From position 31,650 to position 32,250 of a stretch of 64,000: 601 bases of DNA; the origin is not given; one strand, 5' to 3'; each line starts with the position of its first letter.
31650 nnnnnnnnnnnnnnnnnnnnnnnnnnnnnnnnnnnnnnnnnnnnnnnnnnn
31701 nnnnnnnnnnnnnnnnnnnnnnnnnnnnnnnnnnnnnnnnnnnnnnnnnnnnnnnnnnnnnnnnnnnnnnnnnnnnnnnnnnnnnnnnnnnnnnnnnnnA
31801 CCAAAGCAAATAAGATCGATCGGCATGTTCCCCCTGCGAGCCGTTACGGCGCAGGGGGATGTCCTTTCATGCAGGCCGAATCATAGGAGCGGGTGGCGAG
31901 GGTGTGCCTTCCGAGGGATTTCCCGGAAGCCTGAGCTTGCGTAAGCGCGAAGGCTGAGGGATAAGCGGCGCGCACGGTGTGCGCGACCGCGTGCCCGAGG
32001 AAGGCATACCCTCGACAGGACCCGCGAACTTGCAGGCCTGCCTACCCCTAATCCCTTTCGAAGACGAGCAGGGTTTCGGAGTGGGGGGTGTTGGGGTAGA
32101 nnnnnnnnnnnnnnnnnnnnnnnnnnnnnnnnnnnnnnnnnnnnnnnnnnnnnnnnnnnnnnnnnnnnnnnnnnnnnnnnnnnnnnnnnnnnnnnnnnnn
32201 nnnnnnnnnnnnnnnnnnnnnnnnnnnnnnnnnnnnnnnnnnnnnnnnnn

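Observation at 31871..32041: Family of 130-175 nt imperfect-palindrome repeats that occupy convergent intergenic regions (copy A)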

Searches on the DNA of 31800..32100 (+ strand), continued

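Call 84: search_with_rna_model(model_id=R1, sources=[L054, L055, L056, L057, L058, L040, L041, L042, L043], max_evalue=0.001)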
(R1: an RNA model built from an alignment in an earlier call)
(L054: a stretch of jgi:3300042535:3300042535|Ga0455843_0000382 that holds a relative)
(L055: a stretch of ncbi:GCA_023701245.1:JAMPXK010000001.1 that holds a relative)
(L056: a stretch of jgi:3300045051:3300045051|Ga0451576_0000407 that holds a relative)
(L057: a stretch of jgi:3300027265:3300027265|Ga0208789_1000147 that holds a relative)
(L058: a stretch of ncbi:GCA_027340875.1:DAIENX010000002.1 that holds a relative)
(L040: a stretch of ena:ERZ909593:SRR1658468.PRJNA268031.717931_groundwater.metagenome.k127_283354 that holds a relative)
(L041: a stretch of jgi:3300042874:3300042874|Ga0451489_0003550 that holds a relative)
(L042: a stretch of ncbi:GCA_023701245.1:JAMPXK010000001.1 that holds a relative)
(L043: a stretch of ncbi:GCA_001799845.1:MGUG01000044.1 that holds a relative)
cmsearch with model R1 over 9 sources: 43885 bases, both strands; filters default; matches with E-value up to 0.001: 6.
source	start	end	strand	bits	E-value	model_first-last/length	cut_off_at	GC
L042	3431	3593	+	91.6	2.1e-19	1-137/137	no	0.68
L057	3239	3381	+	82.7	2.3e-17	1-137/137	no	0.62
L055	2805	2966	+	73.6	2.8e-15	1-137/137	no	0.72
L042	3431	3593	-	41.2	7.2e-08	1-137/137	no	0.68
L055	2805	2966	-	31.1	1.5e-05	1-137/137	no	0.72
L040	3396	3529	-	28.4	6.3e-05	1-137/137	no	0.65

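Call 98: search_with_rna_model(model_id=R1, source=window, filters=off, max_evalue=1)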
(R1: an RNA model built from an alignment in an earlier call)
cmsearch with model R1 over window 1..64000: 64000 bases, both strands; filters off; matches with E-value up to 1: 12.
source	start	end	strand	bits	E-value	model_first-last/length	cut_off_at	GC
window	39101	39236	-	140.3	2.2e-30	1-137/137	no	0.71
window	62739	62880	+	115.5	1.1e-24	1-137/137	no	0.69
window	31886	32028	+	114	2.3e-24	1-137/137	no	0.68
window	39101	39236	+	43.8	2.7e-08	1-137/137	no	0.71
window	31886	32028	-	27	0.0002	1-137/137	no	0.68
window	1056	1190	+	25.3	0.00047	1-137/137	no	0.71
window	62739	62880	-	24.4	0.00074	1-137/137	no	0.69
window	1056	1190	-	18.9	0.014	1-137/137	no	0.71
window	10593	10687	+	12.1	0.48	1-137/137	no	0.69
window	29167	29258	-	11.8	0.57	1-137/137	no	0.73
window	18825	18873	+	11.6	0.65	1-137/137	no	0.49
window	39816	39875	+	11.6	0.65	1-137/137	no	0.73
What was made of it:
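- Checked: A covariance model run with filters off adds only a weak sibling at 1056-1190 (25 bits; call 98).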
